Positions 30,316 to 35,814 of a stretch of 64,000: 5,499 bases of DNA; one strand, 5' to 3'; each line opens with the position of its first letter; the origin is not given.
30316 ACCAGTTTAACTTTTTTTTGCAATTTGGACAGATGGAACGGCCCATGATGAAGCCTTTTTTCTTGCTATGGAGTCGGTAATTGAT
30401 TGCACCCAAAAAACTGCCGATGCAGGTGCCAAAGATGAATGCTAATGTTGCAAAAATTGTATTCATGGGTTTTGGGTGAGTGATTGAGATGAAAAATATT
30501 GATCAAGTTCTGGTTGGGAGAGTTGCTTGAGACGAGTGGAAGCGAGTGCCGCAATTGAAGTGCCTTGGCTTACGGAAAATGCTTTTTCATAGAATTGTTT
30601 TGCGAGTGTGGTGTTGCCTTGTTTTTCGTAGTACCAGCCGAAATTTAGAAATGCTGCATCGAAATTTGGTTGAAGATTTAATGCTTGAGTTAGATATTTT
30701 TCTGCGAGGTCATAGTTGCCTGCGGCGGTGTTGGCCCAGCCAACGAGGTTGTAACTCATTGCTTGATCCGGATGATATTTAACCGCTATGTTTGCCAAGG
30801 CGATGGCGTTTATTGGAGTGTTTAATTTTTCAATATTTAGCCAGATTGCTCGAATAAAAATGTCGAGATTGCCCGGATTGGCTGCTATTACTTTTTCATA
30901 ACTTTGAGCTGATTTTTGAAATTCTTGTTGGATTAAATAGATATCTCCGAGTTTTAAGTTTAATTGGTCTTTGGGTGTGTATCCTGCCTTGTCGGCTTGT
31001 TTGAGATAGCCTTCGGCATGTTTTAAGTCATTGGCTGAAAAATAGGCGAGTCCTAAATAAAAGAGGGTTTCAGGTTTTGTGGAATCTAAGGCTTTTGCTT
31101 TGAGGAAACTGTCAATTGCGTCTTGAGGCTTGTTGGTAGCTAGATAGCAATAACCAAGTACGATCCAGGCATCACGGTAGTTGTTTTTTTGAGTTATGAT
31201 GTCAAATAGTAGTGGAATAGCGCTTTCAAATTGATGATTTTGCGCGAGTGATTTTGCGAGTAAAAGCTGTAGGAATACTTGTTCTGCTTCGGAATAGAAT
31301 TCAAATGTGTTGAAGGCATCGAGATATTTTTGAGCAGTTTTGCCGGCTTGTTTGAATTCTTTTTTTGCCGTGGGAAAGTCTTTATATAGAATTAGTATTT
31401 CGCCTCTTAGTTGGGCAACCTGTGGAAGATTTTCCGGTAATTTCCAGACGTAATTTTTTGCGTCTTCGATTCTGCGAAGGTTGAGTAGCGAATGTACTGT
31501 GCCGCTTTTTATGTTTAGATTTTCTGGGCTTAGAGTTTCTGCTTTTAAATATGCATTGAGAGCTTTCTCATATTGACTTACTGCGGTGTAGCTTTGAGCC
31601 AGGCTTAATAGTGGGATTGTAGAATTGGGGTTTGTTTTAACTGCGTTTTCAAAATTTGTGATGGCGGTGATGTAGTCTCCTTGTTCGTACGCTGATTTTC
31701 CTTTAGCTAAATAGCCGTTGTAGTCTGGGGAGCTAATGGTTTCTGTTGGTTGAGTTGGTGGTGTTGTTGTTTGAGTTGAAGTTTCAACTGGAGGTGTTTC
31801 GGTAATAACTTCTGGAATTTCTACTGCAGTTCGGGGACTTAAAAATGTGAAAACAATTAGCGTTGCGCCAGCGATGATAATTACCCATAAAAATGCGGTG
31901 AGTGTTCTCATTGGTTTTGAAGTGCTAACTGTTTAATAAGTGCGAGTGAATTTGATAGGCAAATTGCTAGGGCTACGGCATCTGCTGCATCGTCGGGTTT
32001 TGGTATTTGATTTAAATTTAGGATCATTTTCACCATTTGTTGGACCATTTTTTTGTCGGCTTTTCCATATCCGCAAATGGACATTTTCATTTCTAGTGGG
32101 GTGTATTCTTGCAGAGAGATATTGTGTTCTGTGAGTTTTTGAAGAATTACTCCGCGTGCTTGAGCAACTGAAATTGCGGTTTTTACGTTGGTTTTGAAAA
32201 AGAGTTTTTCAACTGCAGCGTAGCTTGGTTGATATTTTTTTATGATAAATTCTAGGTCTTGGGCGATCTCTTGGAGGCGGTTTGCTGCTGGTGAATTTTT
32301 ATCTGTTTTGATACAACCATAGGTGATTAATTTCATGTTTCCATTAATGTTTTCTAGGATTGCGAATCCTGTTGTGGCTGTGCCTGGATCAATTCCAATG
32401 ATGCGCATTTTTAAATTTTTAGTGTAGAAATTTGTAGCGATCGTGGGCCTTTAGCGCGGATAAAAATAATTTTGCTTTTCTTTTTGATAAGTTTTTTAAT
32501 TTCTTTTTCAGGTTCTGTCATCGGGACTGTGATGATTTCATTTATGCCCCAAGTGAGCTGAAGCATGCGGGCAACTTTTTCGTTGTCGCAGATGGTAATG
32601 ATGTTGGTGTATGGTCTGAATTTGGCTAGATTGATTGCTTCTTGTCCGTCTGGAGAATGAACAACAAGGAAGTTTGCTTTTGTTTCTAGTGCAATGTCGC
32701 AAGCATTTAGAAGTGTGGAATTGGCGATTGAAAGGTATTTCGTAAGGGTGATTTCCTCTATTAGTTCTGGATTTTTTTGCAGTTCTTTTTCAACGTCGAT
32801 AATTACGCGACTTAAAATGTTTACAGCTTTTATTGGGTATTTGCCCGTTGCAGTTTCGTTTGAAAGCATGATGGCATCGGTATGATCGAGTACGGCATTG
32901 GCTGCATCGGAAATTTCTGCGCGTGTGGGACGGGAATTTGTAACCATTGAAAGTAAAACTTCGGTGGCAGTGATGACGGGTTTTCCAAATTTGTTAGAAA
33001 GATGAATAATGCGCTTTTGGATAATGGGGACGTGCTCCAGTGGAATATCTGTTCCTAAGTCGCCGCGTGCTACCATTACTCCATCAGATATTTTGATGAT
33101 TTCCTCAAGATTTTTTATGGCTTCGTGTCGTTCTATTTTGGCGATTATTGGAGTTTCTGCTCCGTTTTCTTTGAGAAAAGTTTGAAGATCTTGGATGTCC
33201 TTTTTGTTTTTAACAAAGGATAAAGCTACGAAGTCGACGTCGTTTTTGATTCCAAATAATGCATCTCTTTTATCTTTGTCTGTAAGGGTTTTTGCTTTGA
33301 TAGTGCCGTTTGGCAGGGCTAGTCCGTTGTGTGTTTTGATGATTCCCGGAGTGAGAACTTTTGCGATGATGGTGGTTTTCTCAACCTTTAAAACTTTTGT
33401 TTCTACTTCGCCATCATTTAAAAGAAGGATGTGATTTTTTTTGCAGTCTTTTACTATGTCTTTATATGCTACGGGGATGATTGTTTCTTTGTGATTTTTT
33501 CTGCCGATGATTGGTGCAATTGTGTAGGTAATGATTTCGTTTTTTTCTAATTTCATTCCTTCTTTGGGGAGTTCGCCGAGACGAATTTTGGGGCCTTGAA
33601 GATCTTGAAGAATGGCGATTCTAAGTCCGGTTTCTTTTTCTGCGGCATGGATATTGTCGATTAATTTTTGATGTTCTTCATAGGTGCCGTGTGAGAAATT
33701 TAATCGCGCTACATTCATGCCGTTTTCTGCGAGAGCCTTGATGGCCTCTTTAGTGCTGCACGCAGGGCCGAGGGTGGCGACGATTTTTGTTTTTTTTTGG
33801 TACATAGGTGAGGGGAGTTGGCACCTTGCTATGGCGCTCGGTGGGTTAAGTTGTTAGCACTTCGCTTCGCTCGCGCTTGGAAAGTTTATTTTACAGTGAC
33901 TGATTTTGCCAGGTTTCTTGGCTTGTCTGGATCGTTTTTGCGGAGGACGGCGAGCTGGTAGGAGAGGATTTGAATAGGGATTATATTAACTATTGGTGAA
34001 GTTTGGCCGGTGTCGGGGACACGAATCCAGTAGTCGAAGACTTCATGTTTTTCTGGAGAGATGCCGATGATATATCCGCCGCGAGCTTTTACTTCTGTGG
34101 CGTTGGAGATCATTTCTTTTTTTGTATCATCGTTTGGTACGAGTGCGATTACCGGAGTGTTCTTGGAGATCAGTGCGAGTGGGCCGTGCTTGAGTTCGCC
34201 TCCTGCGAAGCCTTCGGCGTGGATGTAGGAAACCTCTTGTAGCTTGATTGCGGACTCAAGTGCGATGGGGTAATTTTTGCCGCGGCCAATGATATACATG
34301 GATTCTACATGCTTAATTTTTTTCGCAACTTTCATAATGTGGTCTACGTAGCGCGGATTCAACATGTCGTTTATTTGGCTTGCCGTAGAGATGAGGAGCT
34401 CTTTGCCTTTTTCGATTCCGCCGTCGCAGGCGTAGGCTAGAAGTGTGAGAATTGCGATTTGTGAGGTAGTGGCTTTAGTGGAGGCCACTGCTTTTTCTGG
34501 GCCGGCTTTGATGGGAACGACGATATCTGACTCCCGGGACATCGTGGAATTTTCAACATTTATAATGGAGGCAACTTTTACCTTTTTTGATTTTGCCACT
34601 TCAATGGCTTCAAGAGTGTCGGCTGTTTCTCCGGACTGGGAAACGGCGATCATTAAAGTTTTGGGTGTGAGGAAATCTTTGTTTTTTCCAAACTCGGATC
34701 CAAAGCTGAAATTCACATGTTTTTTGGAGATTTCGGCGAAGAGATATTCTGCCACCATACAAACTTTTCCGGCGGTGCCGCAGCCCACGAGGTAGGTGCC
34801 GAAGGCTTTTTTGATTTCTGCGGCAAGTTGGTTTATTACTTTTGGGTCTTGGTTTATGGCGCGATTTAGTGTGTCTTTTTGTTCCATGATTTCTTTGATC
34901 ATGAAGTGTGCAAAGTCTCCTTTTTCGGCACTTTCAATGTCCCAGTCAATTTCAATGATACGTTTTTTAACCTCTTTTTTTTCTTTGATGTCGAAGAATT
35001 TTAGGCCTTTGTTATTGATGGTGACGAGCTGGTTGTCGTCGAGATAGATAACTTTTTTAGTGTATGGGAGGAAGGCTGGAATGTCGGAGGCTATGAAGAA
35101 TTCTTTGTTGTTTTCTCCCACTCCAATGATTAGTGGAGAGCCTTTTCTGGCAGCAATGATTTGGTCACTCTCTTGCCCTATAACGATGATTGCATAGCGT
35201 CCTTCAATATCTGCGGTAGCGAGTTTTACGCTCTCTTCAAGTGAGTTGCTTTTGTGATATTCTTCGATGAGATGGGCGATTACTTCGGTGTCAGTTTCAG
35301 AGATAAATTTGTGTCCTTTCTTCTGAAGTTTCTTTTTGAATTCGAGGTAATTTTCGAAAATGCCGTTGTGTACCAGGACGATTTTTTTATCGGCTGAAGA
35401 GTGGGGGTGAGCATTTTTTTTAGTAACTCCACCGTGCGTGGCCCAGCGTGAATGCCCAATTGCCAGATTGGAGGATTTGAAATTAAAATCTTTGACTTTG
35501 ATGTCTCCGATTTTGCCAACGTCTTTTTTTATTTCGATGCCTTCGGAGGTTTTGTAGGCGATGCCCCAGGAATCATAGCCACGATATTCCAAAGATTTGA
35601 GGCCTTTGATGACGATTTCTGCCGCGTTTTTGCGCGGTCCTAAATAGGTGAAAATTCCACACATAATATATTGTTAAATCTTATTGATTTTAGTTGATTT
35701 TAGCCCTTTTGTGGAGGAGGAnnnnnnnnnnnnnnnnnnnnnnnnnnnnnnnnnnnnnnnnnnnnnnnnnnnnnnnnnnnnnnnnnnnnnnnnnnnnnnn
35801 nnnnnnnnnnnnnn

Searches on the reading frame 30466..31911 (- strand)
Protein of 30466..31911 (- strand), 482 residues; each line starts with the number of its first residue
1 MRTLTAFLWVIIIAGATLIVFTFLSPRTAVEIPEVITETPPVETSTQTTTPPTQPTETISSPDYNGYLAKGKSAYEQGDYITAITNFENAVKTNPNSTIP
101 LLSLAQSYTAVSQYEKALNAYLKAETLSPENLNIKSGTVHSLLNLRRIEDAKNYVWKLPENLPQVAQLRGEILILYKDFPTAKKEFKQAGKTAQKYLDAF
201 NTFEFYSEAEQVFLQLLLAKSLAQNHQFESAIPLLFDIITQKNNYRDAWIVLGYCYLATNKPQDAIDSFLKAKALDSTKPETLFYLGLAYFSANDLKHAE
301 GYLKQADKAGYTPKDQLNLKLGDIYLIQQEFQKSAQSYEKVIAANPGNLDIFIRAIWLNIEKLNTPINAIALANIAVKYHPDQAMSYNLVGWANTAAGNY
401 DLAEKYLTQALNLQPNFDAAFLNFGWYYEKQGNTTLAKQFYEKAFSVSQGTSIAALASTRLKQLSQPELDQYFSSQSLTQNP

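Call 98: search_protein_families(library=pfam, proteins=[window:30466-31911:-], max_evalue=0.0001)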
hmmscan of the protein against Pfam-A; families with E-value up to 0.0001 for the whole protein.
window:30466-31911:- (482 aa): 19 families
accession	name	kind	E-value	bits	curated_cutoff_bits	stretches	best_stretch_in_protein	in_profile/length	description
PF07719.23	TPR_2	-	2e-32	109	27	0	386-416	3-33/34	Tetratricopeptide repeat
PF00515.34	TPR_1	-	6.2e-30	102.2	27.8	0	247-277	2-32/34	Tetratricopeptide repeat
PF13432.12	TPR_16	-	7.8e-27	93.8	32.7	1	216-278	1-63/65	Tetratricopeptide repeat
PF14559.12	TPR_19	-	7.3e-25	87.5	25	0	74-119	1-46/68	Tetratricopeptide repeat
PF13181.12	TPR_8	-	1.7e-23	81.1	25.7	0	420-448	3-31/34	Tetratricopeptide repeat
PF13428.12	TPR_14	-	5.9e-22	76.4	23.5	0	214-254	3-43/44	Tetratricopeptide repeat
PF13424.12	TPR_12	-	4.4e-21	75.3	30.1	1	371-414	31-75/77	Tetratricopeptide repeat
PF13414.12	TPR_11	-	7e-18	64.5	26.8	0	254-291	2-39/42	TPR repeat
PF13176.12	TPR_7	-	1.3e-13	50.3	27.9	0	248-280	1-35/36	Tetratricopeptide repeat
PF12895.13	ANAPC3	-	4.5e-13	49.7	27.2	0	216-271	27-81/82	Anaphase-promoting complex, cyclosome, subunit 3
PF23914.1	TPR_CcmH_CycH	-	1.4e-12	48.1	42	0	241-343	45-149/158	Cytochrome c-type biogenesis protein H TPR domain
PF13431.12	TPR_17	-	3e-11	43.1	24.4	0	407-439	2-34/34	Tetratricopeptide repeat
PF13174.12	TPR_6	-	1.3e-09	38.5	26.3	0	68-97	4-33/33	Tetratricopeptide repeat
PF25063.1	ARM_TT21_C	-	6.9e-09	36.3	35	0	187-290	69-174/209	Tetratricopeptide repeat protein 21 C-terminal ARM domain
PF25062.1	ARM_TT21_N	-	1.6e-07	31.8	40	0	77-256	40-212/222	Tetratricopeptide repeat protein 21 N-terminal ARM repeat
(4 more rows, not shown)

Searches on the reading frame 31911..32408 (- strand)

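Call 98: search_protein_families(library=pfam, proteins=[window:31911-32408:-], max_evalue=0.0001)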
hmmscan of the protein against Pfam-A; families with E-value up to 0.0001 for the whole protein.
window:31911-32408:- (166 aa): 2 families
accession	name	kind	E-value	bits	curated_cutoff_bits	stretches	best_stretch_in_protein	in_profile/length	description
PF02075.23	RuvC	-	5.4e-51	172.8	22.2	1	3-150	1-147/148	Crossover junction endodeoxyribonuclease RuvC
PF07066.17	DUF3882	-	4.5e-05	23.8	22.1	1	3-150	4-155/162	Lactococcus phage M3 protein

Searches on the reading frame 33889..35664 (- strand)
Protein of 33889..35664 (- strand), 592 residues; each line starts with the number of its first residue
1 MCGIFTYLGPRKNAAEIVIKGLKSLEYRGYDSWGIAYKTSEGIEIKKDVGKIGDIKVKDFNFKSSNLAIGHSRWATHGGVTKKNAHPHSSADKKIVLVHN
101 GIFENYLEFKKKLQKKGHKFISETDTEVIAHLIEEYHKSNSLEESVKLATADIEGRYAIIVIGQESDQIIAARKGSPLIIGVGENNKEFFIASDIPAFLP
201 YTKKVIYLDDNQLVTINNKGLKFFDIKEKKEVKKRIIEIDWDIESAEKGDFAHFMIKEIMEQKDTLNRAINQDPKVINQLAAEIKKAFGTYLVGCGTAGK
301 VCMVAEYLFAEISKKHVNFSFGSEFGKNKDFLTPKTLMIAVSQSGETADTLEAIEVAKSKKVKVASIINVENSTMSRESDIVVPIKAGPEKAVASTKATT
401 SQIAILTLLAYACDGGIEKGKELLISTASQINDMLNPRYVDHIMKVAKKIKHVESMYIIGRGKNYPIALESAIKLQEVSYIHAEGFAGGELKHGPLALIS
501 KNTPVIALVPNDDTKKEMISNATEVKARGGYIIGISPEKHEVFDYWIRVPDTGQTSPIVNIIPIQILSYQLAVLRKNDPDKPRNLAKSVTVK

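Call 98: search_protein_families(library=pfam, proteins=[window:33889-35664:-], max_evalue=0.0001)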
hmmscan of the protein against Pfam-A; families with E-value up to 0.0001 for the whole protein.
window:33889-35664:- (592 aa): 4 families
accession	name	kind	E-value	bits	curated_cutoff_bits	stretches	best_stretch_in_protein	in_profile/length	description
PF01380.27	SIS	-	2.2e-49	167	25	2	290-410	8-129/131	SIS domain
PF13522.11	GATase_6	-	8.8e-19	68.3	27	1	64-186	9-122/130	Glutamine amidotransferase domain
PF13537.11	GATase_7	-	2.7e-17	63.4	25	1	81-199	9-122/123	Glutamine amidotransferase domain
PF13230.11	GATase_4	-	3.2e-08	33.3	23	1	31-141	34-146/272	Glutamine amidotransferases class-II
